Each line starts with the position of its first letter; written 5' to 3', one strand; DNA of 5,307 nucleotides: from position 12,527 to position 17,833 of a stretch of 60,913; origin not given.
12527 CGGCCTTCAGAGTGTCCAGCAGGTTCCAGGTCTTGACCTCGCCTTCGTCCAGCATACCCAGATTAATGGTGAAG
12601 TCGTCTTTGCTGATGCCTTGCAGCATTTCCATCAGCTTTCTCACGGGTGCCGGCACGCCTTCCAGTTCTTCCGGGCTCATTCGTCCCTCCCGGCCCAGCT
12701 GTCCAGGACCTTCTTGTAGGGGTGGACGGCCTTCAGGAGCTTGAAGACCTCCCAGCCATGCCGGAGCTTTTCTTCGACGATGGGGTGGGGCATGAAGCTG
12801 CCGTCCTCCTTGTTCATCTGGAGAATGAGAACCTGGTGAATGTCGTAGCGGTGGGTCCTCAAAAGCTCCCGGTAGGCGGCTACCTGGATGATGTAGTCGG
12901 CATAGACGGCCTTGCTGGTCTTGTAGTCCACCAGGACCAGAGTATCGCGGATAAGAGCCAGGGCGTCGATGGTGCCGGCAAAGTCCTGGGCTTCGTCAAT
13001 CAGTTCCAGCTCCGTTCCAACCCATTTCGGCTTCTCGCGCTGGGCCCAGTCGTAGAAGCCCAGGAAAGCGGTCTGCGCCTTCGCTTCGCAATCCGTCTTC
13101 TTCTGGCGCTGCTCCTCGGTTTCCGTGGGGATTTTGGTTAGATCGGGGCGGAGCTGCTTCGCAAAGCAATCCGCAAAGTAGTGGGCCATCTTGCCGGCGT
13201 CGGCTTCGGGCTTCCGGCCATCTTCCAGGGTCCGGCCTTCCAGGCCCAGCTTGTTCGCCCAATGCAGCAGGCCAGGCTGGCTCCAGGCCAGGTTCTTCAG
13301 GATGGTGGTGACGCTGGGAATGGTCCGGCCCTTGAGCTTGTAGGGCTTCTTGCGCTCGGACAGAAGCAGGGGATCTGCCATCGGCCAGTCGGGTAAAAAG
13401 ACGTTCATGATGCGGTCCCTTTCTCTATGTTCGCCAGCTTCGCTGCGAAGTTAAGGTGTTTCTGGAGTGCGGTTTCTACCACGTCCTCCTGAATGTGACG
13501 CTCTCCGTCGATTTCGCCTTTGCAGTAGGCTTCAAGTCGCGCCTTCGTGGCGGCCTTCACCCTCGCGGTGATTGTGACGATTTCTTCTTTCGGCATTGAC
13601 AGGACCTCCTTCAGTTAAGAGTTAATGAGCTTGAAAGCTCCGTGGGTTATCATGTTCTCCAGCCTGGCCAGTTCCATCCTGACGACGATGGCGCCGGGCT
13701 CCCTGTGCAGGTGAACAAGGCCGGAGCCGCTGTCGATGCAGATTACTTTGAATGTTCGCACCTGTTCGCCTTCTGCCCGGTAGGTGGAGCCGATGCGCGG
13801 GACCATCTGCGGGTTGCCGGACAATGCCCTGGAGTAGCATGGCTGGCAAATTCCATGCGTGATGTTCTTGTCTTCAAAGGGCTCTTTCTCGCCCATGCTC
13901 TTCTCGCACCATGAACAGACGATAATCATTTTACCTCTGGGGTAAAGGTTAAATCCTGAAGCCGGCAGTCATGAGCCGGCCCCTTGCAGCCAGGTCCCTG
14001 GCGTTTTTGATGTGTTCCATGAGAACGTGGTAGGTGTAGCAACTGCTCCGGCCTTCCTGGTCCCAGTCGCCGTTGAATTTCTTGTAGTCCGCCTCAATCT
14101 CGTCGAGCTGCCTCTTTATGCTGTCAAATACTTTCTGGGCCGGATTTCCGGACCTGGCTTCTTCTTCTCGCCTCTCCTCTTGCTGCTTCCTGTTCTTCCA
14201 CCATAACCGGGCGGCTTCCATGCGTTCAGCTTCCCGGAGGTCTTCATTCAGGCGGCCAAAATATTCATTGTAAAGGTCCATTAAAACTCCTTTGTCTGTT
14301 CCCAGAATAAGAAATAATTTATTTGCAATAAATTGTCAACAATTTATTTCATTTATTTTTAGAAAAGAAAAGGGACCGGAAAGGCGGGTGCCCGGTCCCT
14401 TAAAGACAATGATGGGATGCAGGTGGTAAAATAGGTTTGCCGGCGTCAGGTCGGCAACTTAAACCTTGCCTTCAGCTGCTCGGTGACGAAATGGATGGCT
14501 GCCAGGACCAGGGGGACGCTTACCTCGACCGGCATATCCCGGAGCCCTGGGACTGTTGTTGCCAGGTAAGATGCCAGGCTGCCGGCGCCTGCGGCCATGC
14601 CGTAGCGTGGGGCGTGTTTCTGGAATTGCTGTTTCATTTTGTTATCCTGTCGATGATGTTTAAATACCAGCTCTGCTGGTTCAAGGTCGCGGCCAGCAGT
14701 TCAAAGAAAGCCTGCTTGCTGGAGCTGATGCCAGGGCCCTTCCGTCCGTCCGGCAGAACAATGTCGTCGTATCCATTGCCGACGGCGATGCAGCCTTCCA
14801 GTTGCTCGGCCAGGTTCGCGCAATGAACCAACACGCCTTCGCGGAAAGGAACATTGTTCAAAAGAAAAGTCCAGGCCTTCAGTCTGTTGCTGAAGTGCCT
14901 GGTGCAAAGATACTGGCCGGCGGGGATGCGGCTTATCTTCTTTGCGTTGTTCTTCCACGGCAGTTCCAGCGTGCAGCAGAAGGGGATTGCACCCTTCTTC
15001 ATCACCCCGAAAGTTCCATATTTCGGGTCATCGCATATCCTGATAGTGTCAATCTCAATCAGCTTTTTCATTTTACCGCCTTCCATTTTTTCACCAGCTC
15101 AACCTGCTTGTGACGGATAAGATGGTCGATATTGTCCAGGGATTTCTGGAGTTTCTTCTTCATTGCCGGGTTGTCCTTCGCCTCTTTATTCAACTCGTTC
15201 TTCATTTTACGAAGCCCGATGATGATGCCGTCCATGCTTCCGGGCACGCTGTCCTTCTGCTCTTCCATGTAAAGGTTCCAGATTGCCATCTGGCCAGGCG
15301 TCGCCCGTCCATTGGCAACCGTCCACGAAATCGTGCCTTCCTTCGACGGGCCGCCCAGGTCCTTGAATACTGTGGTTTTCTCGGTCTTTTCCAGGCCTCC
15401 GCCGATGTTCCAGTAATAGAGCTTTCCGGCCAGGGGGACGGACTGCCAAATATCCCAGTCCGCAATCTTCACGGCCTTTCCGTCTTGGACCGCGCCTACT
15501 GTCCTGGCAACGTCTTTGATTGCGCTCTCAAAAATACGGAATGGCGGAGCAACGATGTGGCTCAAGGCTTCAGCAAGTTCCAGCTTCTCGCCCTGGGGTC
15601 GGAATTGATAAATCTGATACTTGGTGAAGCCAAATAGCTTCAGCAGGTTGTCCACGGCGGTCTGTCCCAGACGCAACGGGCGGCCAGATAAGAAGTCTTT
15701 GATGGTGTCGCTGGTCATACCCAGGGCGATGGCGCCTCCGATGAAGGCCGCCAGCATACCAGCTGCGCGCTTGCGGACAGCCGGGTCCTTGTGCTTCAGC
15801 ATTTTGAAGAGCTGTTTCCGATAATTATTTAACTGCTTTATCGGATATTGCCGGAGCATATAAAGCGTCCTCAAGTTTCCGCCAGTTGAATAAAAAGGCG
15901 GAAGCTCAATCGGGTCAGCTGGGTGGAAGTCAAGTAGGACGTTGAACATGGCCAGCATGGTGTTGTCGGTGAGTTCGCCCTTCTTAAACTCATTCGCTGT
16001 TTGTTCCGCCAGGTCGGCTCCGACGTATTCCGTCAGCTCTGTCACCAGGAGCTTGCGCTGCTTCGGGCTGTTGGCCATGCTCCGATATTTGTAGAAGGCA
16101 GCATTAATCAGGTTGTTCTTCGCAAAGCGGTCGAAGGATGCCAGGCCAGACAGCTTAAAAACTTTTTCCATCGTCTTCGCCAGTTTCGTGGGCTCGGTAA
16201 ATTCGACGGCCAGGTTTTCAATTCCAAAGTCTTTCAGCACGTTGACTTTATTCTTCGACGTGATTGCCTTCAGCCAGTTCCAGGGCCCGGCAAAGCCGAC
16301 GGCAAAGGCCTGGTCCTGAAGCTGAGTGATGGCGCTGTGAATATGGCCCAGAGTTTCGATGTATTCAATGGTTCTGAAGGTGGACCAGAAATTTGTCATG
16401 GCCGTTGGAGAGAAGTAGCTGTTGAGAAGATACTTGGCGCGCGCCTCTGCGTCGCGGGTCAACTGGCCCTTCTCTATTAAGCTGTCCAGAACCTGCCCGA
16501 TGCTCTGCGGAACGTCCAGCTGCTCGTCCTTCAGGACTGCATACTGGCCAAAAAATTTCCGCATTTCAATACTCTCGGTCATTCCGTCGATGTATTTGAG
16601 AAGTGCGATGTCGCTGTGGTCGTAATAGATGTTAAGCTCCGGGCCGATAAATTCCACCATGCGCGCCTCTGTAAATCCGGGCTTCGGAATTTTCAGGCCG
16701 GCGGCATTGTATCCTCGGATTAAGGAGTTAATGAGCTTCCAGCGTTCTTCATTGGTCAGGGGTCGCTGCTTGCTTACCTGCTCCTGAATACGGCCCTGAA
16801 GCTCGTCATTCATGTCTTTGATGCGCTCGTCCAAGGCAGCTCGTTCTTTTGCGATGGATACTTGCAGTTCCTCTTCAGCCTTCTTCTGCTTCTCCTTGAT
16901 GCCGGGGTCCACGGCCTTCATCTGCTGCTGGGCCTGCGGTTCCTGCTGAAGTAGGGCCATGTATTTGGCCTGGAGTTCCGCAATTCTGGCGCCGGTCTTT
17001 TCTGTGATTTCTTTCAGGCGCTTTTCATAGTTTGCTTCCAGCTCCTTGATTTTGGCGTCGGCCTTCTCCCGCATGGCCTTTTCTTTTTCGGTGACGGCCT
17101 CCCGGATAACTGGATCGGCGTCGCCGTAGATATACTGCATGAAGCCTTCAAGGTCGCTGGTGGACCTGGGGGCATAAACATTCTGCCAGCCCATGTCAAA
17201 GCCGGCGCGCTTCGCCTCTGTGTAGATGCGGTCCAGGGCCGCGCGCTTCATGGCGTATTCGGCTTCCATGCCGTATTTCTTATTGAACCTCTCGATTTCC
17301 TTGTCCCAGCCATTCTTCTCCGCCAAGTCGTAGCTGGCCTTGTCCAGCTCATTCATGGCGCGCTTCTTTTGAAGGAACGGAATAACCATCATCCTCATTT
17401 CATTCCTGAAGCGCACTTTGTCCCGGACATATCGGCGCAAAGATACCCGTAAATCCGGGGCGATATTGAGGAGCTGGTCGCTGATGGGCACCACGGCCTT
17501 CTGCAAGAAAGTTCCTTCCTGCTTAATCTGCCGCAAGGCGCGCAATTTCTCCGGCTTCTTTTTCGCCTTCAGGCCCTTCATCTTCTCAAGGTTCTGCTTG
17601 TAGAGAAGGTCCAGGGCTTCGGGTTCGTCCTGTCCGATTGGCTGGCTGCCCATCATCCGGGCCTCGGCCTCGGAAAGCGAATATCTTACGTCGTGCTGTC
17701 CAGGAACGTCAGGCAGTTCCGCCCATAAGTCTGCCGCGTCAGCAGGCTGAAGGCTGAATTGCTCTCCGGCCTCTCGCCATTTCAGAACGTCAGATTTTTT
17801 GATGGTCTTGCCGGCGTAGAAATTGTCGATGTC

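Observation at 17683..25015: Recurring [FM]-S-[LIVM]-[AG]-P-type linker motif at the borders of the recognisable modules: candidate processing sites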

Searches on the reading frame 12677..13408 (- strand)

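Call 33: search_protein_families(library=pfam, proteins=[window:12677-13408:-], max_evalue=0.1)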
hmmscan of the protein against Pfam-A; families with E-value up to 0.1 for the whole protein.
window:12677-13408:- (243 aa): 1 family
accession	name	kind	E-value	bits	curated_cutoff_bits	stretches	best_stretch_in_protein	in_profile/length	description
PF12705.13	PDDEXK_1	-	1.1e-05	26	22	1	70-187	36-173/247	PD-(D/E)XK nuclease superfamily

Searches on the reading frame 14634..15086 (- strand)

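Call 33: search_protein_families(library=pfam, proteins=[window:14634-15086:-], max_evalue=0.1)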
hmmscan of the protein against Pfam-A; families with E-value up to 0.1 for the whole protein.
window:14634-15086:- (150 aa): 1 family
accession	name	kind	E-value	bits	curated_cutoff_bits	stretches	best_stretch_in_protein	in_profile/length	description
PF18925.5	DUF5675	-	3.1e-22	79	26.7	1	22-133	9-111/114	Family of unknown function (DUF5675)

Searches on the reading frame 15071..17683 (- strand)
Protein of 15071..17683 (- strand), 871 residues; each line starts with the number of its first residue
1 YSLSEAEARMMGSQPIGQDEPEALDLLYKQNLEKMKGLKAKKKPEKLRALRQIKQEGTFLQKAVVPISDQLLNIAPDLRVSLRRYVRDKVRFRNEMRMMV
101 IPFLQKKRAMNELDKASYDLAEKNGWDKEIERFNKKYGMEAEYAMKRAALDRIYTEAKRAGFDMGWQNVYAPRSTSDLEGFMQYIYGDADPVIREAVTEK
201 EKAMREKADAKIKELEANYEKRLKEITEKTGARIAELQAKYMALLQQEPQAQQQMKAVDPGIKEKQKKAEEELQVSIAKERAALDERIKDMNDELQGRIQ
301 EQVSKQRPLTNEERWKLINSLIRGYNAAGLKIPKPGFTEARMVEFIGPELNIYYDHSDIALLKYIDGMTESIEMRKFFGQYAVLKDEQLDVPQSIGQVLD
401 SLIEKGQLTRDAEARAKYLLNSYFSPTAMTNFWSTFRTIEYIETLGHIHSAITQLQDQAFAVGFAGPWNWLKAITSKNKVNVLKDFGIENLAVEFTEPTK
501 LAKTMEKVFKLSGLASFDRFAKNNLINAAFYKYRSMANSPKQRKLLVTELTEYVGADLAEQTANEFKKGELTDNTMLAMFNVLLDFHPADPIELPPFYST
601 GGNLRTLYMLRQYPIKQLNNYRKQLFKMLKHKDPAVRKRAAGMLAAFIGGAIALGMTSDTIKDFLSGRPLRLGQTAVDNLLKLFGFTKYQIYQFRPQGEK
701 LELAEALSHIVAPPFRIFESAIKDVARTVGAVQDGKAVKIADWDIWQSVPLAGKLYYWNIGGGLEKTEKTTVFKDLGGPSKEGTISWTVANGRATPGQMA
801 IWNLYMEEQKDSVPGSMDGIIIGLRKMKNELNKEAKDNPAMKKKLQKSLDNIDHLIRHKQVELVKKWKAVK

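Call 23: search_protein_families(library=pfam, proteins=[window:15071-17683:-], max_evalue=1)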
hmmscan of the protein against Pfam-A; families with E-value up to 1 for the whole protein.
window:15071-17683:- (871 aa): 4 families
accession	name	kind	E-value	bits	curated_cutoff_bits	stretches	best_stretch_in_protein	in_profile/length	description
PF13646.12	HEAT_2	-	0.0071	17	27.7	1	622-647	33-58/88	HEAT repeats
PF02985.28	HEAT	-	0.026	15.2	23.5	1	624-647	4-27/31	HEAT repeat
PF17383.7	kleA_kleC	-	0.15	12.8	25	1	238-290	2-60/76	Uncharacterized KorC regulated protein A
PF01442.23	Apolipoprotein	-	0.75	9.9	90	0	194-301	28-136/190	Apolipoprotein A1/A4/E domain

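Call 30: search_protein_representatives(alignment_id=A1)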
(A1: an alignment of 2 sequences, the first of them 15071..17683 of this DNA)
Query: 2 sequences, 904 profile positions. Proteins with E-value up to 0.001 (for the whole library): 2596; up to 1e-10: 2365; up to 1e-30: 1552. The best 150 are listed.
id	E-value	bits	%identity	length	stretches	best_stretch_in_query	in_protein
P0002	0.0e+00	1807.6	-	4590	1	1-904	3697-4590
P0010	0.0e+00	1091.6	-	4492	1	1-883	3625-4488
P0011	0.0e+00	1039.4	-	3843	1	26-878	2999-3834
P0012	0.0e+00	1030.6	-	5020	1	2-878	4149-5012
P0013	5.0e-150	517.7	-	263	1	615-878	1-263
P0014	1.6e-143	496.2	-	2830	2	310-779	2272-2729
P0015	8.6e-141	487.2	-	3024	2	306-799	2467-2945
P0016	9.7e-130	450.6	-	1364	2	312-773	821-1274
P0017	1.1e-124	433.8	-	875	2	312-776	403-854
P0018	1.2e-123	430.5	-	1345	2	311-780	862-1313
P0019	3.0e-123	429.1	-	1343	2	338-776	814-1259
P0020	8.1e-123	427.7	-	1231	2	313-776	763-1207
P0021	1.2e-122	427.2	-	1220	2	313-776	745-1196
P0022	2.6e-122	426.0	-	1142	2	315-775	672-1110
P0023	4.2e-122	425.3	-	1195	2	313-777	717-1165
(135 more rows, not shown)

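Call 32: search_dna_similar(query=window:15071-17683:-, collection=phages, mode=protein, max_rows=30, max_evalue=0.00001)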
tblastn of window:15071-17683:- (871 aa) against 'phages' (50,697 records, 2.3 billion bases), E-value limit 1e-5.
No match.

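Call 67: search_solved_structures(query=A1, max_evalue=1, show_alignments=0)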
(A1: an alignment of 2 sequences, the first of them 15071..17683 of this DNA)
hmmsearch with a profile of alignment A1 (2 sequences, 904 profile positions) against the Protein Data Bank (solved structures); distinct sequences matched with E-value up to 1: 1.
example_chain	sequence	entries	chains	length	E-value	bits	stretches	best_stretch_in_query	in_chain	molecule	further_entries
3jsy_A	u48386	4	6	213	0.88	10.6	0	52-110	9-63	Acidic ribosomal protein P0 homolog | 50S ribosomal protein L10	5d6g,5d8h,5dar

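Call 68: search_dna_similar(query=P0021, collection=phages, mode=protein, max_rows=15, max_evalue=0.001)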
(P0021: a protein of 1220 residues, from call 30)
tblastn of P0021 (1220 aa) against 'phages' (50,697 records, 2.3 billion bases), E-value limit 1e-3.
No match.
